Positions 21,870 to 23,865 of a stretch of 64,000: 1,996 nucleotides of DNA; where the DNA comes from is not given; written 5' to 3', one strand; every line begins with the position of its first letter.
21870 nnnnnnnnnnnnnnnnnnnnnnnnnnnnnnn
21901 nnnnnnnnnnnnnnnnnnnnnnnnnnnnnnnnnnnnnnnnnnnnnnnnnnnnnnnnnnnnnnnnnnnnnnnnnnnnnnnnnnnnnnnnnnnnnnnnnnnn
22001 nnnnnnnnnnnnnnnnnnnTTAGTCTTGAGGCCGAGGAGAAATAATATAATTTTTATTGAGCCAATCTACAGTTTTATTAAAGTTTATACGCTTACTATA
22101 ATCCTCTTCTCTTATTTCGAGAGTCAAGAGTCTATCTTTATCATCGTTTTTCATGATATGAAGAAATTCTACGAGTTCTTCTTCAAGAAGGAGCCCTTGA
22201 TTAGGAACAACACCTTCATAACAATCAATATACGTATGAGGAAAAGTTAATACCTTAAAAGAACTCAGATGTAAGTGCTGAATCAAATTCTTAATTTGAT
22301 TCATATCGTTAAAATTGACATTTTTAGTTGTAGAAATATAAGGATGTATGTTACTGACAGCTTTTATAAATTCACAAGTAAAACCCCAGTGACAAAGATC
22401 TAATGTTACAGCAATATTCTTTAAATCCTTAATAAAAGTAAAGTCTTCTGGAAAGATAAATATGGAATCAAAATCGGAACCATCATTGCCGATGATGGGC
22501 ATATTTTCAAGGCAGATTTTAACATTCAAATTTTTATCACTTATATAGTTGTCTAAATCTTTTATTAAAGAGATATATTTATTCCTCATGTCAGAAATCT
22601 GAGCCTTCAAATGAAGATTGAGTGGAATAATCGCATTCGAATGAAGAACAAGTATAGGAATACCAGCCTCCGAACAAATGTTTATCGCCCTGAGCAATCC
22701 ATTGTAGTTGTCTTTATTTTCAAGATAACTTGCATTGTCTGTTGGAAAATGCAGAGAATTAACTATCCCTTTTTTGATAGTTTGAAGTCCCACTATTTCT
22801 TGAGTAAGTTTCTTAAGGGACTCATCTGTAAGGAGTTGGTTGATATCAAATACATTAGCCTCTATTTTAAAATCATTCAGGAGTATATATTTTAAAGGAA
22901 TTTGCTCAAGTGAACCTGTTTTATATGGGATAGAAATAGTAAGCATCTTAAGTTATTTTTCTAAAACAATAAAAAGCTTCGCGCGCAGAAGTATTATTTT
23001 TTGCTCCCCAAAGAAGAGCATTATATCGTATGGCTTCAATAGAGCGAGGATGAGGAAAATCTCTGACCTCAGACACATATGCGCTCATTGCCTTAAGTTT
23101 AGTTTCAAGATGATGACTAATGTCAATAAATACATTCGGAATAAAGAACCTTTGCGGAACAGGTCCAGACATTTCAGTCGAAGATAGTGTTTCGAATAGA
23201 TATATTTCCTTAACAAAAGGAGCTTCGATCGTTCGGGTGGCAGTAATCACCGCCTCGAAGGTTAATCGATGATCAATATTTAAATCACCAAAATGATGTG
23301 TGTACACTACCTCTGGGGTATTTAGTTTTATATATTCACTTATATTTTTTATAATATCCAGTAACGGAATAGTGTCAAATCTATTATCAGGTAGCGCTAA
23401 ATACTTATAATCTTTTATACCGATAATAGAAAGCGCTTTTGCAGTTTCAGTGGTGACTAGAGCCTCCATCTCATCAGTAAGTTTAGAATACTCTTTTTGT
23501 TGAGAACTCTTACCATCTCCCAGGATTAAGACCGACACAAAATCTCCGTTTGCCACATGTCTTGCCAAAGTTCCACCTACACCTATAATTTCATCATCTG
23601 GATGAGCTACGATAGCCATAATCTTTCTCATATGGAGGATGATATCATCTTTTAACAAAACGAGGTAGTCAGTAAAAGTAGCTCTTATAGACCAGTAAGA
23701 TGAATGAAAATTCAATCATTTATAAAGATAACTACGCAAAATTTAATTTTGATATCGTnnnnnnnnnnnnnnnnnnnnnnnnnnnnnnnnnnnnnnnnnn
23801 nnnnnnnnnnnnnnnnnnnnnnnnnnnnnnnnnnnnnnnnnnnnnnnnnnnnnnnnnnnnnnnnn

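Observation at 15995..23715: Compact aminosugar-tailoring cluster with an APH/choline-kinase-fold kinase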

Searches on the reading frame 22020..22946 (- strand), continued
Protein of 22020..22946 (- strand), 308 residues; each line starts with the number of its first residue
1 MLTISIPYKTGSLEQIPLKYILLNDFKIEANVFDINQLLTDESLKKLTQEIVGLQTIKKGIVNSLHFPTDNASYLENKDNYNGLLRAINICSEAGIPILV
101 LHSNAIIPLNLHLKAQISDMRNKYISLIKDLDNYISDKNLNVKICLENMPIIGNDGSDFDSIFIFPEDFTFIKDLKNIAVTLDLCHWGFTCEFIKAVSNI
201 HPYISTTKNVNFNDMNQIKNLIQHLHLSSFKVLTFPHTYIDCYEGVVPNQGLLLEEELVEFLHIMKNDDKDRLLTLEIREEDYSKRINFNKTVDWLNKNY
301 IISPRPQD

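Call 79: search_protein_families(library=pfam, proteins=[L024:6635-7318:-, L035:8015-8704:+, L033:11460-12095:-, L031:9090-9776:-, L026:8548-10068:+, L026:10278-10997:+, L035:10468-11841:+, L035:11950-13224:+, L030:16268-16816:+, L030:6826-8538:+], max_evalue=0.001)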
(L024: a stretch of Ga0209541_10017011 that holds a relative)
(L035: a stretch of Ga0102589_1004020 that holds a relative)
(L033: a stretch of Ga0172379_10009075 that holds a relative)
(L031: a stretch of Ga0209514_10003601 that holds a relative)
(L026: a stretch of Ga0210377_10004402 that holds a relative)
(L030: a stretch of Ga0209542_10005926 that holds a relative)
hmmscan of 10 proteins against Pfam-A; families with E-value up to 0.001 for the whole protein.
L024:6635-7318:- (227 aa): 0 families

L035:8015-8704:+ (229 aa): 1 family
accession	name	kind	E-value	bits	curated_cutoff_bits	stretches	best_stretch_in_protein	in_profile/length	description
PF08889.16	WbqC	-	2.3e-75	253.6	21.3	1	7-223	1-217/218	WbqC-like protein family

L033:11460-12095:- (211 aa): 0 families

L031:9090-9776:- (228 aa): 0 families

L026:8548-10068:+ (506 aa): 3 families
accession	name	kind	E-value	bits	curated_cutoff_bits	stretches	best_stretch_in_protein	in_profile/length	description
PF00239.26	Resolvase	-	9.7e-22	78.1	23.3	1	4-150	2-145/145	Resolvase, N terminal domain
PF07508.19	Recombinase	-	1.3e-11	45.1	21.1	1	174-258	4-101/102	Recombinase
PF13408.12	Zn_ribbon_recom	-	1.3e-06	29.1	25.3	1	273-327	3-51/58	Recombinase zinc beta ribbon domain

L026:10278-10997:+ (239 aa): 0 families

L035:10468-11841:+ (457 aa): 3 families
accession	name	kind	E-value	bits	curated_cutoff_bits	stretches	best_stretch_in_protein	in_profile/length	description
PF04389.22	Peptidase_M28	-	2.7e-33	115.7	21.3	1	247-447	1-189/193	Peptidase family M28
PF02225.27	PA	-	2.5e-07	31.2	23.9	1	141-219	14-92/95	PA domain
PF01546.33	Peptidase_M20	-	0.00012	22.5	24.6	1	271-400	25-168/206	Peptidase family M20/M25/M40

L035:11950-13224:+ (424 aa): 4 families
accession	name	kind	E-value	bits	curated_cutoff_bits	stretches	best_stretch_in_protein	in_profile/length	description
PF07690.21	MFS_1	-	1.2e-59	202.4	33.4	2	19-364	2-337/347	Major Facilitator Superfamily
PF12832.13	MFS_1_like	-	4.9e-12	46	25.2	1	31-391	17-372/373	MFS_1 like family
PF05977.19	MFS_3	-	7.2e-09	35.1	27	1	45-243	42-244/524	Transmembrane secretion effector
PF00083.30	Sugar_tr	-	9.4e-07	28.5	22.3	1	41-187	39-188/452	Sugar (and other) transporter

L030:16268-16816:+ (182 aa): 1 family
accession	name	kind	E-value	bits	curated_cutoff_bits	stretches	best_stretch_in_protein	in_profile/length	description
PF00466.25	Ribosomal_L10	-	2.4e-22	79.3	22.8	1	14-111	2-100/100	Ribosomal protein L10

L030:6826-8538:+ (570 aa): 7 families
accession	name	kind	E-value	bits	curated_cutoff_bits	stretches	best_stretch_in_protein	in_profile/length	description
PF02618.21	YceG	-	1.5e-78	264.5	32.4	1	262-567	1-275/275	YceG-like family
PF01135.25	PCMT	-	6.1e-51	173.6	20.3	1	3-208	2-209/210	Protein-L-isoaspartate(D-aspartate) O-methyltransferase (PCMT)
PF13649.12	Methyltransf_25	-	9.8e-09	36.2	27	1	78-170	1-97/97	Methyltransferase domain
PF13847.12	Methyltransf_31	-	7.3e-07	29.4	27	1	75-173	4-108/145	Methyltransferase domain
PF08241.18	Methyltransf_11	-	1.2e-06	29.4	21.2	1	79-173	1-94/95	Methyltransferase domain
PF01209.24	Ubie_methyltran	-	1.3e-05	25.1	20.1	1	72-173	45-150/233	ubiE/COQ5 methyltransferase family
PF01189.24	Methyltr_RsmB-F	-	0.00022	21.4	27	1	70-155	4-90/199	16S rRNA methyltransferase RsmB/F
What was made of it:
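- One locus (L035) contains a WbqC-like gene, a family typical of O-antigen clusters (call 79). A WbqC-like gene is present in L035 (call 79).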

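Call 80: search_protein_families(library=pfam, proteins=[L037:3949-5085:+, L037:5884-7503:-, L037:15442-17490:-, L037:17451-19754:+, L037:19825-20484:-, L037:2223-3482:+, L037:1166-2674:-, L037:3353-3946:+, L035:523-1032:+, L035:1241-1747:+], max_evalue=0.001)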
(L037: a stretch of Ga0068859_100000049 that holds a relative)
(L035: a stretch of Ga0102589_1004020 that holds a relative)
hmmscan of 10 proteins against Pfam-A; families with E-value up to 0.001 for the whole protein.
L037:3949-5085:+ (378 aa): 1 family
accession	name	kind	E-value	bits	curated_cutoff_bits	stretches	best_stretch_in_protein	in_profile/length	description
PF00702.32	Hydrolase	-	7.8e-05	23.6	26.4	0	8-23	1-16/191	haloacid dehalogenase-like hydrolase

L037:5884-7503:- (539 aa): 0 families

L037:15442-17490:- (682 aa): 3 families
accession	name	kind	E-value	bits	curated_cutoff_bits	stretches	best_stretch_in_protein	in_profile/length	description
PF01380.27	SIS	-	1.2e-55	187.3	25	2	359-483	2-127/131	SIS domain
PF13522.11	GATase_6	-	2.5e-16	60.3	27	1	114-204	9-78/130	Glutamine amidotransferase domain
PF13537.11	GATase_7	-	6.4e-10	39.6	25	1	132-266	10-121/123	Glutamine amidotransferase domain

L037:17451-19754:+ (767 aa): 0 families

L037:19825-20484:- (219 aa): 1 family
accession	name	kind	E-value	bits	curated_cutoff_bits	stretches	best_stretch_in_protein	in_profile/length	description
PF00572.24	Ribosomal_L13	-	2.9e-44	150.4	23.8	1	85-203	1-119/119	Ribosomal protein L13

L037:2223-3482:+ (419 aa): 1 family
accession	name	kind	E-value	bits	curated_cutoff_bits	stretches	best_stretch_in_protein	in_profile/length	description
PF01861.22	BpsA_C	-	3.1e-33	115.5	27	1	145-344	6-200/243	Branched-chain polyamine synthase A C-terminal domain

L037:1166-2674:- (502 aa): 0 families

L037:3353-3946:+ (197 aa): 4 families
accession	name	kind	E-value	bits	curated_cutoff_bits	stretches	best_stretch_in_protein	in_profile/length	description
PF00583.31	Acetyltransf_1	-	1.5e-09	38.5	20.7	1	83-181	22-116/116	Acetyltransferase (GNAT) family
PF13508.13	Acetyltransf_7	-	7.2e-06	26.7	27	1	96-183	5-84/84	Acetyltransferase (GNAT) domain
PF13673.13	Acetyltransf_10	-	2.2e-05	24.9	23.6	1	83-185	20-111/128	Acetyltransferase (GNAT) domain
PF13302.13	Acetyltransf_3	-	9.6e-05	23.5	25.4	1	46-182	3-138/138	Acetyltransferase (GNAT) domain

L035:523-1032:+ (169 aa): 2 families
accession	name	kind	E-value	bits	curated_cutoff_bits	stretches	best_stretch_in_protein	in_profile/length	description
PF13302.13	Acetyltransf_3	-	4.3e-24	86.2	25.4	1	22-145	1-127/138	Acetyltransferase (GNAT) domain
PF00583.31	Acetyltransf_1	-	4.8e-08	33.7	20.7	1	55-144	17-105/116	Acetyltransferase (GNAT) family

L035:1241-1747:+ (168 aa): 5 families
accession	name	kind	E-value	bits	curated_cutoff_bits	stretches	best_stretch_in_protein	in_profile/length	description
PF00583.31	Acetyltransf_1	-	1e-14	55.2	20.7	1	51-133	32-116/116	Acetyltransferase (GNAT) family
PF13508.13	Acetyltransf_7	-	5.4e-13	49.6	27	1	51-134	2-83/84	Acetyltransferase (GNAT) domain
PF13673.13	Acetyltransf_10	-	7.4e-10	39.3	23.6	1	54-137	33-111/128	Acetyltransferase (GNAT) domain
PF14542.12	Acetyltransf_CG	-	3.4e-05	24.3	30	1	56-112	3-60/80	GCN5-related N-acetyl-transferase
PF13420.13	Acetyltransf_4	-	9.8e-05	22.9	24.3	1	81-145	80-146/155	Acetyltransferase (GNAT) domain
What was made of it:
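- glmS is adjacent in L037 (call 80).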

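Call 83: search_protein_families(library=ncbifam, alignment_id=A5, max_evalue=0.1)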
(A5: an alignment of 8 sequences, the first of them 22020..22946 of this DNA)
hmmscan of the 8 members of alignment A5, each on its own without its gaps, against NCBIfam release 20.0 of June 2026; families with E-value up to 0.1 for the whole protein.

A. member 1, window:22020-22946:- (308 aa): 3 families
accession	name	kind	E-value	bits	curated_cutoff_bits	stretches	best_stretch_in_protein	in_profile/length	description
TIGR00587.1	nfo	subfamily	3.8e-06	26.4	129.65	1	78-187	85-182/279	deoxyribonuclease IV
NF002196.0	PRK01060.1-1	equivalog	0.0011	18.3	333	1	109-187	107-183/297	deoxyribonuclease IV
NF041277.1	coba_remo_CbiR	equivalog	0.0043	16.6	105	0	40-149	35-146/249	cobamide remodeling phosphodiesterase CbiR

B. families by the number of members that match (of 8 scanned): 5 families
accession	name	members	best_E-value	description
TIGR00587.1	nfo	4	3.8e-06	deoxyribonuclease IV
NF041277.1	coba_remo_CbiR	3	0.00022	cobamide remodeling phosphodiesterase CbiR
NF002196.0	PRK01060.1-1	1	0.0011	deoxyribonuclease IV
NF009235.0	PRK12585.1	1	0.046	putative monovalent cation/H+ antiporter subunit G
TIGR03956.1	rSAM_HydE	1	0.05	[FeFe] hydrogenase H-cluster radical SAM maturase HydE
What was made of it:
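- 22020..22946 (-): Metal-dependent TIM barrel (308 aa) of the AP_endonuc_2 superfamily, EndoIV/CbiR-like. NCBIfam gives nfo in 4 of 8 orthologs and CbiR in 3 of 8, and no isomerase family (call 83).
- On IolE/UlaE-type sugar isomerase/epimerase TIM barrels: No such NCBIfam family at E<=0.1 for any of the 8 orthologs; only nfo and CbiR matched (call 83).
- Closest known: Endonuclease IV and CbiR phosphodiesterases. Same: They are the only curated families hit by the 8 orthologs (call 83).
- Checked: Across 8 orthologs the only curated-family hits at E<=0.1 are endonuclease IV and the CbiR phosphodiesterase (call 83).
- Its only curated-family hits are phosphodiesterases (call 83).
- Tried and rejected: Rejected: IolE/UlaE isomerase label (call 83).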

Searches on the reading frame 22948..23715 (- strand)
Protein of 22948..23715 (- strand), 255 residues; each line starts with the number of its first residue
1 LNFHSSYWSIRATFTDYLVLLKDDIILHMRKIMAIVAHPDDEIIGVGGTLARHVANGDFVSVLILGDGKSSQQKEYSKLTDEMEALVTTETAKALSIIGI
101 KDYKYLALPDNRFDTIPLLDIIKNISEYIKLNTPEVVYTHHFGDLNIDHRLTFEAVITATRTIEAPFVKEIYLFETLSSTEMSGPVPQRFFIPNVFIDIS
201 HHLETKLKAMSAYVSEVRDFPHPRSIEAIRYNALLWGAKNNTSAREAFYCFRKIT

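Call 3: search_protein_families(library=pfam, proteins=[window:22948-23715:-], max_evalue=0.01)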
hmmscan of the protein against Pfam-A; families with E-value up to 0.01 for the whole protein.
window:22948-23715:- (255 aa): 1 family
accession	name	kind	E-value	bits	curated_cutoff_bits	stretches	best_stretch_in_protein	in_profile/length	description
PF02585.22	PIG-L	-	1.2e-26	94.1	28.2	1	33-159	1-128/129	GlcNAc-PI de-N-acetylase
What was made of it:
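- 22948..23631 (-): PIG-L/LmbE-family N-deacetylase (227 aa from the ATG at 23631; the ORF extends to the TTG at 23715). Pfam PIG-L, 94 bits (call 3).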

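Call 4: search_protein_families(library=ncbifam, proteins=[window:22948-23715:-], max_evalue=0.01)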
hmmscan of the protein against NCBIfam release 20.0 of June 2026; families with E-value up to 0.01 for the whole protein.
window:22948-23715:- (255 aa): 5 families
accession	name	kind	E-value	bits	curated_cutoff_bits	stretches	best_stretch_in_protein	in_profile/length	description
TIGR04001.1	thiol_BshB1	equivalog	2.1e-16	60.4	182.5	1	31-218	3-180/226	bacillithiol biosynthesis deacetylase BshB1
TIGR04000.1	thiol_BshB2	equivalog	1.5e-12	47.6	195.25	1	31-218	2-186/217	bacillithiol biosynthesis deacetylase BshB2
TIGR03445.1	mycothiol_MshB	equivalog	2e-07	31.2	224.35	1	35-107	3-81/284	N-acetyl-1-D-myo-inositol-2-amino-2-deoxy-alpha-D-glucopyranoside deacetylase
TIGR03446.1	mycothiol_Mca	equivalog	5.8e-07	29.4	277.15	1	31-110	2-84/283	mycothiol conjugate amidase Mca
NF002557.0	PRK02122.1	subfamily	0.00042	18.5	384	1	29-67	370-408/653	glucosamine-6-phosphate deaminase-like protein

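Call 87: search_solved_structures(query=window:22948-23631:-, max_evalue=0.001)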
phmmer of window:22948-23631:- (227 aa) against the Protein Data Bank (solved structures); distinct sequences matched with E-value up to 0.001: 7.
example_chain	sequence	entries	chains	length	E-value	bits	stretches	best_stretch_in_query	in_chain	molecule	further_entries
8bgn_A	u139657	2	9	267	2.1e-09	40.5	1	2-220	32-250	Diacetylchitobiose deacetylase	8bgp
8bgo_A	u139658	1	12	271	2.2e-09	40.4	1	2-220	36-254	Diacetylchitobiose deacetylase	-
2ixd_A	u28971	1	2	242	8.6e-09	38.4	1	4-188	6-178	LMBE-RELATED PROTEIN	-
3we7_A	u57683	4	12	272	1.1e-07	34.9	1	2-219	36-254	Putative uncharacterized protein PH0499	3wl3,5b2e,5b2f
3wl4_A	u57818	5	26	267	3.7e-07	33.1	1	2-193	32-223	Uncharacterized protein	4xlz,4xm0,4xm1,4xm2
1uan_A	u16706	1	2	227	1.3e-06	31.3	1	4-210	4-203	hypothetical protein TT1542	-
6p2t_A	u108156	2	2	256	2.8e-06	30.2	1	4-189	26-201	N-acetyl-alpha-D-glucosaminyl L-malate deacetylase 1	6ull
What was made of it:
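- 22948..23631 (-): Weak PDB matches to diacetylchitobiose deacetylase, LmbE and BshB (call 87).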
